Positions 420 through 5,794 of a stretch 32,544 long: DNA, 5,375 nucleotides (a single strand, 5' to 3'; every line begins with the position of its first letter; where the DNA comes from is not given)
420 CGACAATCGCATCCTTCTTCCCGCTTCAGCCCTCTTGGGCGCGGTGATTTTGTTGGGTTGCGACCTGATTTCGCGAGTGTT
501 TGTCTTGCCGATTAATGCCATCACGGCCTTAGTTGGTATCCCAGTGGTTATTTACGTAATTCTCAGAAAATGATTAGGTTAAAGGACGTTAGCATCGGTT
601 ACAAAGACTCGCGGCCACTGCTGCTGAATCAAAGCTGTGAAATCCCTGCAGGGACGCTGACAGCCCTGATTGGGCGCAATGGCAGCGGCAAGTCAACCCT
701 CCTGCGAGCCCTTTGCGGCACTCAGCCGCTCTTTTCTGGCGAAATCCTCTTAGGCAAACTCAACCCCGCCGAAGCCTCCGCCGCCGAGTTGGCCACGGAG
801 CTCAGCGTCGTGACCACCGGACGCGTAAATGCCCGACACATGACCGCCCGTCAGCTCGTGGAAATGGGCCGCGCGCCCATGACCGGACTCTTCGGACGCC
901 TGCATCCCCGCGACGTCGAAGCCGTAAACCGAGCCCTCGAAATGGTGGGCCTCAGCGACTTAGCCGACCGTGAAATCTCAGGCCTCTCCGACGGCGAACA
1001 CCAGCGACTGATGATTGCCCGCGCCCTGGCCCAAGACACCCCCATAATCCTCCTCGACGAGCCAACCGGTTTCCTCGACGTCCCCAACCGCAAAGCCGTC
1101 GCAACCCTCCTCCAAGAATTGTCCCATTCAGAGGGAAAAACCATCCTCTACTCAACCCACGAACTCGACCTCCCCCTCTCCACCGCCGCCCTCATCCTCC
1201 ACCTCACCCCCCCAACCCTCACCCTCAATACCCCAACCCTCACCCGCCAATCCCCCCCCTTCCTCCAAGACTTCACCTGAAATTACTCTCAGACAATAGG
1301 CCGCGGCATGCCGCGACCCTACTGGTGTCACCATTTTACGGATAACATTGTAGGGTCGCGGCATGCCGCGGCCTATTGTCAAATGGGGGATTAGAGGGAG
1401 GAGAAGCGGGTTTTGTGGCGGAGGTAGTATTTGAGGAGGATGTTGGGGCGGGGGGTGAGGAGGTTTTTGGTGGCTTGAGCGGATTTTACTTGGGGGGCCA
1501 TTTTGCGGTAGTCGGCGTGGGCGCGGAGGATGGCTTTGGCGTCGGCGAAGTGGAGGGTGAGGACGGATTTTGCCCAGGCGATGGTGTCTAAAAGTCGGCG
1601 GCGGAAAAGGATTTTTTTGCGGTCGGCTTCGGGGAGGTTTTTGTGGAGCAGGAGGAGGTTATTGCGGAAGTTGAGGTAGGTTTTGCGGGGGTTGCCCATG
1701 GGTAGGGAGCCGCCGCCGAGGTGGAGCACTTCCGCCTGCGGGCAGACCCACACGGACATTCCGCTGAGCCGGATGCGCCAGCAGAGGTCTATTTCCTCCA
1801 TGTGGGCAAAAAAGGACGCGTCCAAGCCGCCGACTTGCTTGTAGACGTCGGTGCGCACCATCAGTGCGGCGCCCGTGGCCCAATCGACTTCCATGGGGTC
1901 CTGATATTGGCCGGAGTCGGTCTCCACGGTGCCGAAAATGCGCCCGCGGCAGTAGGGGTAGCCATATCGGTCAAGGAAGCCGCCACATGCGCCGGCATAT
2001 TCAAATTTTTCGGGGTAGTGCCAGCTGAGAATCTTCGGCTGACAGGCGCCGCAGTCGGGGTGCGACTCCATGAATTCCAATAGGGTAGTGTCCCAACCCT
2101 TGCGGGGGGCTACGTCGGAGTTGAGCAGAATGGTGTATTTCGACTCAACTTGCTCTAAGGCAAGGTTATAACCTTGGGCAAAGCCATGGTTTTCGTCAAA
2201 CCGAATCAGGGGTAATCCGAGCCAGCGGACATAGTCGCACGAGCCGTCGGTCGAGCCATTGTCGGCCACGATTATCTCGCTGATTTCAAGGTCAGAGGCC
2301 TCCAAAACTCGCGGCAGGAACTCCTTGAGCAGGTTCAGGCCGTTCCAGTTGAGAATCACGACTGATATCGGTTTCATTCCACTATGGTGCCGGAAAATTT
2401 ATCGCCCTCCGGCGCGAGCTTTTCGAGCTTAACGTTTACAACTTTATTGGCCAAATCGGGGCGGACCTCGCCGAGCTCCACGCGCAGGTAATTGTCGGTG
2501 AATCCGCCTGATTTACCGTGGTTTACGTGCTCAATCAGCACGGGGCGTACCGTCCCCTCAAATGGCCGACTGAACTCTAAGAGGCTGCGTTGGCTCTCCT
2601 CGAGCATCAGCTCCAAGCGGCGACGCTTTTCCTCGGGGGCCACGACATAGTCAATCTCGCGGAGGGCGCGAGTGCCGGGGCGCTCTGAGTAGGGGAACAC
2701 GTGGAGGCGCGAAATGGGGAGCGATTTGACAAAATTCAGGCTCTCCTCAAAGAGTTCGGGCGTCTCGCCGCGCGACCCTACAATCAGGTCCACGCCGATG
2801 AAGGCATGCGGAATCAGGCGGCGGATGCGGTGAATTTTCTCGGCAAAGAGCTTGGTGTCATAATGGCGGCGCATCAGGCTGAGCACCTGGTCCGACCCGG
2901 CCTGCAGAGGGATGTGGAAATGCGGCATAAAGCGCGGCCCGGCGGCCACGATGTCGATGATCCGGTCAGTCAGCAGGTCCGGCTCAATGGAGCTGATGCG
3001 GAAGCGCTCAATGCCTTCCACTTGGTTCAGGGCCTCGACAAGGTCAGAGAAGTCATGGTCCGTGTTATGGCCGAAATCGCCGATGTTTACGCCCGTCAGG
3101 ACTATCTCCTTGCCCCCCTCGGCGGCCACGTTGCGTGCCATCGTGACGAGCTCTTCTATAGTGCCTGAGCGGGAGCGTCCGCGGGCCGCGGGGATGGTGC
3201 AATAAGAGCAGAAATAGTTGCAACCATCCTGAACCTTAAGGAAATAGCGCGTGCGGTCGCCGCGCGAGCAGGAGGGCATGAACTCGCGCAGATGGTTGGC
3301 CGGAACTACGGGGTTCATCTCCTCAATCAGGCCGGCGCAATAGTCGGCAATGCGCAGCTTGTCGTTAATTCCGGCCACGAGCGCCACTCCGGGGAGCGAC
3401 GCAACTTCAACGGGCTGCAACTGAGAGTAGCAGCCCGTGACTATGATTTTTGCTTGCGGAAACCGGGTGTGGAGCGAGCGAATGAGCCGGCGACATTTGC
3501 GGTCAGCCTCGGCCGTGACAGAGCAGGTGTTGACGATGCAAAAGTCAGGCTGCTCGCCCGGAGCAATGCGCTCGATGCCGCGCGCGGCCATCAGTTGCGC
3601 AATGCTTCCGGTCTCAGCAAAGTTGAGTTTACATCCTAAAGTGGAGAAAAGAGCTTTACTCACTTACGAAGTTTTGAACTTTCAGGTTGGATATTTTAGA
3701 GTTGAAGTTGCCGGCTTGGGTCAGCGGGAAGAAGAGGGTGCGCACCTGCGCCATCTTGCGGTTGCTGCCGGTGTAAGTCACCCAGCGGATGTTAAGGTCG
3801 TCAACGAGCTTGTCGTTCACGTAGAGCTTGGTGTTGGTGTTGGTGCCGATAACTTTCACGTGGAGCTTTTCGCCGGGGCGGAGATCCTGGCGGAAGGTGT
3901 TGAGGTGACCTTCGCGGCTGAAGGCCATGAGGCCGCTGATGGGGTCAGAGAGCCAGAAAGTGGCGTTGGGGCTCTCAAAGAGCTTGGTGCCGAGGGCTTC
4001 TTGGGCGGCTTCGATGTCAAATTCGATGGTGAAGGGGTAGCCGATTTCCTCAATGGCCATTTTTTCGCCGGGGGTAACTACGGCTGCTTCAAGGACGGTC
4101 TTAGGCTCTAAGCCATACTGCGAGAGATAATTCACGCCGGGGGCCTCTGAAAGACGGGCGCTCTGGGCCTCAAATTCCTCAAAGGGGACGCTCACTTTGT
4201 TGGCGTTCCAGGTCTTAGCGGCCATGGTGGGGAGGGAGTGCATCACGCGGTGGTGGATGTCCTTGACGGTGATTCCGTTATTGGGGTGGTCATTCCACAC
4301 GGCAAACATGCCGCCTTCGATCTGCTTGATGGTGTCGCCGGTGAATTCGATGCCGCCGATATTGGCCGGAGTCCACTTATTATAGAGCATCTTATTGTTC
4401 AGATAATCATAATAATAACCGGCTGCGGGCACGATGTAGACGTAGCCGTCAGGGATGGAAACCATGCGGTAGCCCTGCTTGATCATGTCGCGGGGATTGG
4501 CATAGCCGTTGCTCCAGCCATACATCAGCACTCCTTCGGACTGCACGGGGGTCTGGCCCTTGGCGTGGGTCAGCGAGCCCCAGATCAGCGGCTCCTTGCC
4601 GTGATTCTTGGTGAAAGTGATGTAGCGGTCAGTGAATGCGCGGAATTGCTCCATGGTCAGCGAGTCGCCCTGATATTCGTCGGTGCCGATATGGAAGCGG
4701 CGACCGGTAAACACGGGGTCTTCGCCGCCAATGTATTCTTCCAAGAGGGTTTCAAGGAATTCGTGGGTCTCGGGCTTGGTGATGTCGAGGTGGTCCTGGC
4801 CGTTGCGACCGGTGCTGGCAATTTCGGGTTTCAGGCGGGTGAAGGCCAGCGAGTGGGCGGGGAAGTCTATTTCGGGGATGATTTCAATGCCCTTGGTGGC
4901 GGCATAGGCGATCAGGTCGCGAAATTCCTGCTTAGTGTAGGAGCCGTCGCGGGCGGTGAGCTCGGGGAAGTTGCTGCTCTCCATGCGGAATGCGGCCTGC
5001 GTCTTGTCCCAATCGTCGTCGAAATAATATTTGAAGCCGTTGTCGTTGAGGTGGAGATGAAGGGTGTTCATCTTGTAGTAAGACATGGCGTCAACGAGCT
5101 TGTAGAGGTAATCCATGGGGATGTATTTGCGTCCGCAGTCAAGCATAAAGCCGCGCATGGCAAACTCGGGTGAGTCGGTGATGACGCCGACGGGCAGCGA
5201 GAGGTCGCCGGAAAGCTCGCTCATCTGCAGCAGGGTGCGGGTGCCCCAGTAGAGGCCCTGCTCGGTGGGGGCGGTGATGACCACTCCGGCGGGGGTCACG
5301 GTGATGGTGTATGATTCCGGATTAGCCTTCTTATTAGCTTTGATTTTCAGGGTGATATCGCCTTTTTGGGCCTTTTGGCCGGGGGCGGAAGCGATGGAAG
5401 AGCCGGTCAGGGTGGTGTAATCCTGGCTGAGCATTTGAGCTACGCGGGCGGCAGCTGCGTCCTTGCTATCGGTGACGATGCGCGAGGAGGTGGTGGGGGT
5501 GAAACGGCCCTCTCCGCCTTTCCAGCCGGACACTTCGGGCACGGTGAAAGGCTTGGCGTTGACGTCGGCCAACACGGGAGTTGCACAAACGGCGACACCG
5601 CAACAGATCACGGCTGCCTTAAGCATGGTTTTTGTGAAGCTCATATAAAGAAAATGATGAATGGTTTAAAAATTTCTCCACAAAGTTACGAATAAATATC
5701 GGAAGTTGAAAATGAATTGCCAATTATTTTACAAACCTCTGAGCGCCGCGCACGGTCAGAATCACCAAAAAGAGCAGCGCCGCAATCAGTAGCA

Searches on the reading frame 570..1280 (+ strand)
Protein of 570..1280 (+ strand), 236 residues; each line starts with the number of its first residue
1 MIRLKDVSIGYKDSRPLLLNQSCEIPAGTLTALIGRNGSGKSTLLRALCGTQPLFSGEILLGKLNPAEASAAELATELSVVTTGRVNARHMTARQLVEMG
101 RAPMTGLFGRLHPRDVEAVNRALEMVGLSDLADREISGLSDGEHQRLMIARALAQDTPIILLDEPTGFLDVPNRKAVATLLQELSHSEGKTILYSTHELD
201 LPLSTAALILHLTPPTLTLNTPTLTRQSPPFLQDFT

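Call 9: search_protein_families(library=pfam, proteins=[window:570-1280:+], max_evalue=0.001)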
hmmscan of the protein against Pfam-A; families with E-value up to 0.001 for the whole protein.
window:570-1280:+ (236 aa): 7 families
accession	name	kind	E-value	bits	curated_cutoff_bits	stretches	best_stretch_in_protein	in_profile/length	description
PF00005.33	ABC_tran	-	2.6e-28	99.8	25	1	20-166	3-136/137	ABC transporter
PF13304.12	AAA_21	-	3.6e-12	47.4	27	2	30-48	1-19/304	AAA domain, putative AbiEii toxin, Type IV TA system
PF02463.25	SMC_N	-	1.1e-08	35.2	40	0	139-186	137-188/220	RecF/RecN/SMC N terminal domain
PF13175.12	AAA_15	-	1.5e-05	25.2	32.1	1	23-48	17-43/374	AAA ATPase domain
PF13555.12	AAA_29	-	7.9e-05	22.8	27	1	24-48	18-42/61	P-loop containing region of AAA domain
PF13476.12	AAA_23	-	0.00019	22.6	27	1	29-49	20-40/201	AAA domain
PF13671.12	AAA_33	-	0.00047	20.9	27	0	30-53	1-24/143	AAA domain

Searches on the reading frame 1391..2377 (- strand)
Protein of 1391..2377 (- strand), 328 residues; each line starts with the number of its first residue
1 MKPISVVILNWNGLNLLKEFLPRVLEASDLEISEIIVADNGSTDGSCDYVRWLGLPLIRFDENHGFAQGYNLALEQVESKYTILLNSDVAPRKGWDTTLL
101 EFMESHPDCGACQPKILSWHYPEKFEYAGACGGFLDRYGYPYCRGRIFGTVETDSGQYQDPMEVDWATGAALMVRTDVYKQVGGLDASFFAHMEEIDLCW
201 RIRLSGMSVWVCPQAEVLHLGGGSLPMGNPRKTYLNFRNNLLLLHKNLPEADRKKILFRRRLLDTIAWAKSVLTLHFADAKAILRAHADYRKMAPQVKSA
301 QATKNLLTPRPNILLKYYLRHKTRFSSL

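Call 9: search_protein_families(library=pfam, proteins=[window:1391-2377:-], max_evalue=0.001)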
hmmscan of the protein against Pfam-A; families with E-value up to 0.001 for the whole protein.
window:1391-2377:- (328 aa): 2 families
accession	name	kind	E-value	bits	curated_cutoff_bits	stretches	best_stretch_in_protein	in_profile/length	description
PF00535.33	Glycos_transf_2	-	3.6e-16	60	23.3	1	5-112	1-112/168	Glycosyl transferase family 2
PF13641.12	Glyco_tranf_2_3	-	6.4e-08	33.3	27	1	3-220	2-212/230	Glycosyltransferase like family 2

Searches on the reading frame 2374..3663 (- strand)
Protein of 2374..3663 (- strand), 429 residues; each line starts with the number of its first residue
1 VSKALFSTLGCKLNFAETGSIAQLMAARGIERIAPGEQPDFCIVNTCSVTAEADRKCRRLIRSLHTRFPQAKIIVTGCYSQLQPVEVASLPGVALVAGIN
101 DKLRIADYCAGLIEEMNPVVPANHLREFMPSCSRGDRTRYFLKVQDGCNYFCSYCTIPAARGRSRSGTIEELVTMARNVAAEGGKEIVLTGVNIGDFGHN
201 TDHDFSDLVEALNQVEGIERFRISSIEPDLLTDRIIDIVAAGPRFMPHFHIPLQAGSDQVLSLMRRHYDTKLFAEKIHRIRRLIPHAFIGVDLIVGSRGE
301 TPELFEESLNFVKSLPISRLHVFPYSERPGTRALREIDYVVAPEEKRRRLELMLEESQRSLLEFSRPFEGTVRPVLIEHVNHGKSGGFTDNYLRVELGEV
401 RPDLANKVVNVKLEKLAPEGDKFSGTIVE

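Call 9: search_protein_families(library=pfam, proteins=[window:2374-3663:-], max_evalue=0.001)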
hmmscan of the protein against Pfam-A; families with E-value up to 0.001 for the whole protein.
window:2374-3663:- (429 aa): 2 families
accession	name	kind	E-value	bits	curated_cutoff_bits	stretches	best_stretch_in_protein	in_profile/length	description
PF04055.27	Radical_SAM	-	8e-23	81.9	29.5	1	143-312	2-166/166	Radical SAM superfamily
PF00919.26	UPF0004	-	2.1e-21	76.2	27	1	3-97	1-97/98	Uncharacterized protein family UPF0004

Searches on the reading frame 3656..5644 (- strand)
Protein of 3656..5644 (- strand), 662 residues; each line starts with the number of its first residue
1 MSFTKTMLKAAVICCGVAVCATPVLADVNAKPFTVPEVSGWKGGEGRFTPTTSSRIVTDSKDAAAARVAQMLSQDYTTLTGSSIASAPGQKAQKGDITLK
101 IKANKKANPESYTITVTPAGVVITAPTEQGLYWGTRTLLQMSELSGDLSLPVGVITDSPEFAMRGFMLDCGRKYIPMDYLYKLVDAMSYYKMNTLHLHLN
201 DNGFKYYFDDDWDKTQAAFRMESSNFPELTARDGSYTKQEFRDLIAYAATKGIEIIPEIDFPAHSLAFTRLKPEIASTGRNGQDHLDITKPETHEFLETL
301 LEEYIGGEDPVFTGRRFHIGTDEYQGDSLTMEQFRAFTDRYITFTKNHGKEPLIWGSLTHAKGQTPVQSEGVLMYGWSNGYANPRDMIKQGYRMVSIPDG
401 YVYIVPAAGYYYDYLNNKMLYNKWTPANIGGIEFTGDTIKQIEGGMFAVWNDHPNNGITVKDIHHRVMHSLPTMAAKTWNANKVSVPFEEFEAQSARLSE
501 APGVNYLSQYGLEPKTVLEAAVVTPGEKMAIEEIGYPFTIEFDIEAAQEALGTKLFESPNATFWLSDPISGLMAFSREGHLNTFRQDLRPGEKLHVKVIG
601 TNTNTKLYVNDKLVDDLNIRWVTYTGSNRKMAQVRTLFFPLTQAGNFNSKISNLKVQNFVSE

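Call 9: search_protein_families(library=pfam, proteins=[window:3656-5644:-], max_evalue=0.001)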
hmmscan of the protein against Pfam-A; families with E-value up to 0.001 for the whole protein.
window:3656-5644:- (662 aa): 2 families
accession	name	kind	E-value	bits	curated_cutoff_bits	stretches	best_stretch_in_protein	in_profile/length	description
PF00728.28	Glyco_hydro_20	-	1.6e-39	136.7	22.3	1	161-457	1-326/348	Glycosyl hydrolase family 20, catalytic domain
PF02838.20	Glyco_hydro_20b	-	4.7e-23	82.7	26.1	1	32-157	2-123/124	Glycosyl hydrolase family 20, domain 2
